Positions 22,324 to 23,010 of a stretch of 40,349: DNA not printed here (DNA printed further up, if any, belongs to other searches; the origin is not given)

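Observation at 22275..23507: RecB/Cas4-type nuclease gene split in-frame by an inserted ORF that itself looks like a PD-(D/E)XK nuclease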

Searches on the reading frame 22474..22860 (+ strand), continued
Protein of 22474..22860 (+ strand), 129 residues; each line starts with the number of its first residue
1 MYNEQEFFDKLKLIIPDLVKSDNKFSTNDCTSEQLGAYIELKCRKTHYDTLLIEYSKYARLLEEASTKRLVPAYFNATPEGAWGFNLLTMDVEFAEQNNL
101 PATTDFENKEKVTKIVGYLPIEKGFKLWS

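Call 83: find_encoding_contigs(protein=P0155, flank=3000, max_places=3)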
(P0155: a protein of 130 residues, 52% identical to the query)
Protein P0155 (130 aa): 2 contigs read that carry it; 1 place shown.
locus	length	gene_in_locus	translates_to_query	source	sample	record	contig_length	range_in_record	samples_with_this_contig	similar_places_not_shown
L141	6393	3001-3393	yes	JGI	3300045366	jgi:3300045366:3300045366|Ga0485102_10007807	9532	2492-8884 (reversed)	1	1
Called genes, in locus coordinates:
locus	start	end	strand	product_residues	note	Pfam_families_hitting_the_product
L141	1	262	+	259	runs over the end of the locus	PF03796:DnaB_C, PF13481:AAA_25 (weak)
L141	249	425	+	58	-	-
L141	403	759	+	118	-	-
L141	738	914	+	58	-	-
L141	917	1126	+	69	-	-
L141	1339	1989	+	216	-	PF13362:Toprim_3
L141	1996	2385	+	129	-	-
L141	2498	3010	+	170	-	-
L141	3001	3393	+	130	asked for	-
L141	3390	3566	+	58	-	PF09723:Zn_ribbon_8, PF17283:Zn_ribbon_SprT (weak)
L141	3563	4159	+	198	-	PF01596:Methyltransf_3 (weak), PF13578:Methyltransf_24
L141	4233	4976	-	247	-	PF01555:N6_N4_Mtase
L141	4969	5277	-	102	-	-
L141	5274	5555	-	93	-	-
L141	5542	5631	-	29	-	-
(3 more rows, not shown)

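Call 84: find_related_loci(query=A2, collection=viral_contigs, flank=1500)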
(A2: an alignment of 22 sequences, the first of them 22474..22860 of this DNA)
Query A2 (129 aa) in viral_contigs; peptide patterns used: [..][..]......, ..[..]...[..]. (x = any residue, [..] = any of these).
599 stretches matched a pattern (row limit reached: there are more); 593 encode a relative of the query (tblastn E <= 1e-3); the best 80 are kept; 80 distinct loci.
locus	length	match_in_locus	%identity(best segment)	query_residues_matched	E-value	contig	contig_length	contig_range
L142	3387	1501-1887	97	1-129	7e-84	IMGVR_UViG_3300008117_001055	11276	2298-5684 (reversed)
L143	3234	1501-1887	95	1-129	6e-83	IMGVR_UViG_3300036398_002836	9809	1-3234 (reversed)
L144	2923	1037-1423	91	1-129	1e-79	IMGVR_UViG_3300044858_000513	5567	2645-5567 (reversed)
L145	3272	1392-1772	61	3-128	1e-48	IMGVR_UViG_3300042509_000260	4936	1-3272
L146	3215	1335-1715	61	3-128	2e-48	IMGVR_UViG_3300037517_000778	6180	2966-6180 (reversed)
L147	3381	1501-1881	61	3-128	6e-48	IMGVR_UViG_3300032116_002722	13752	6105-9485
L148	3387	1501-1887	95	1-129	3e-82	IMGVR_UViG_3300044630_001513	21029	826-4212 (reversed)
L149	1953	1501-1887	59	3-128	4e-45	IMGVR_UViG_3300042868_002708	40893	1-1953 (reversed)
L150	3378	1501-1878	52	3-127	3e-37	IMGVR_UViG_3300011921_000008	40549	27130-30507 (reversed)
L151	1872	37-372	54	16-127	3e-37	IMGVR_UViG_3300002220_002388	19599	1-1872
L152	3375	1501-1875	51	4-127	5e-37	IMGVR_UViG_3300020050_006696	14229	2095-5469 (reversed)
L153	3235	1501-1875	51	4-127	1e-36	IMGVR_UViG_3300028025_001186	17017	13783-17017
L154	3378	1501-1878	48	3-127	9e-37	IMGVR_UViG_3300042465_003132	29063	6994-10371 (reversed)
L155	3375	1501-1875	51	4-127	9e-37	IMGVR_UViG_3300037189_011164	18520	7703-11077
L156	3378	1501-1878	50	3-127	3e-36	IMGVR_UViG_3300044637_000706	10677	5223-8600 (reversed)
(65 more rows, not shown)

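Call 85: find_related_loci(query=A2, collection=viral_contigs, flank=9000)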
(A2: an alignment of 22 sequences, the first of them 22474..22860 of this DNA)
Query A2 (129 aa) in viral_contigs; peptide patterns used: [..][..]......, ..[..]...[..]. (x = any residue, [..] = any of these).
599 stretches matched a pattern (row limit reached: there are more); 593 encode a relative of the query (tblastn E <= 1e-3); the best 80 are kept; 80 distinct loci.
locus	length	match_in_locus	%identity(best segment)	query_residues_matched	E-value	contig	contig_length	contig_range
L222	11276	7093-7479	97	1-129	2e-83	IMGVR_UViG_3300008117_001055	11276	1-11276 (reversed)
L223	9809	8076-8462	95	1-129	2e-82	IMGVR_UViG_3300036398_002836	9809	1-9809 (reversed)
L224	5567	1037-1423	91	1-129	6e-79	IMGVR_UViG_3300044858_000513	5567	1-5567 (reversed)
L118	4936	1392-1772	61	3-128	4e-48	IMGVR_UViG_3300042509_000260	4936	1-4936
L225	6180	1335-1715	61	3-128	4e-48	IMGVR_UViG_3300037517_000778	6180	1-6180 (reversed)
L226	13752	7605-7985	61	3-128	2e-47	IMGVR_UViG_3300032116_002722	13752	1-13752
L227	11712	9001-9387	95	1-129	7e-82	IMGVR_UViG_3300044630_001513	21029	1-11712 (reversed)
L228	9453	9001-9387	59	3-128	1e-44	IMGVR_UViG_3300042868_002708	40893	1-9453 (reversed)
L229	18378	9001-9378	52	3-127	7e-37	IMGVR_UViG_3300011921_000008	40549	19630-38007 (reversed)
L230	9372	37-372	54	16-127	7e-37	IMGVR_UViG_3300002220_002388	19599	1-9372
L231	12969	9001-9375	51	4-127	1e-36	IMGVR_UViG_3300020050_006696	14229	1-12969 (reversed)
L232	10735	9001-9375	51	4-127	3e-36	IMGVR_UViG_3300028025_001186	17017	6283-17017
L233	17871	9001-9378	48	3-127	2e-36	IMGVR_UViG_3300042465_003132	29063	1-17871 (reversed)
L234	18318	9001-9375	51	4-127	2e-36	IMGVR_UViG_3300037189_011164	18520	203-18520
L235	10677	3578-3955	50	3-127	7e-36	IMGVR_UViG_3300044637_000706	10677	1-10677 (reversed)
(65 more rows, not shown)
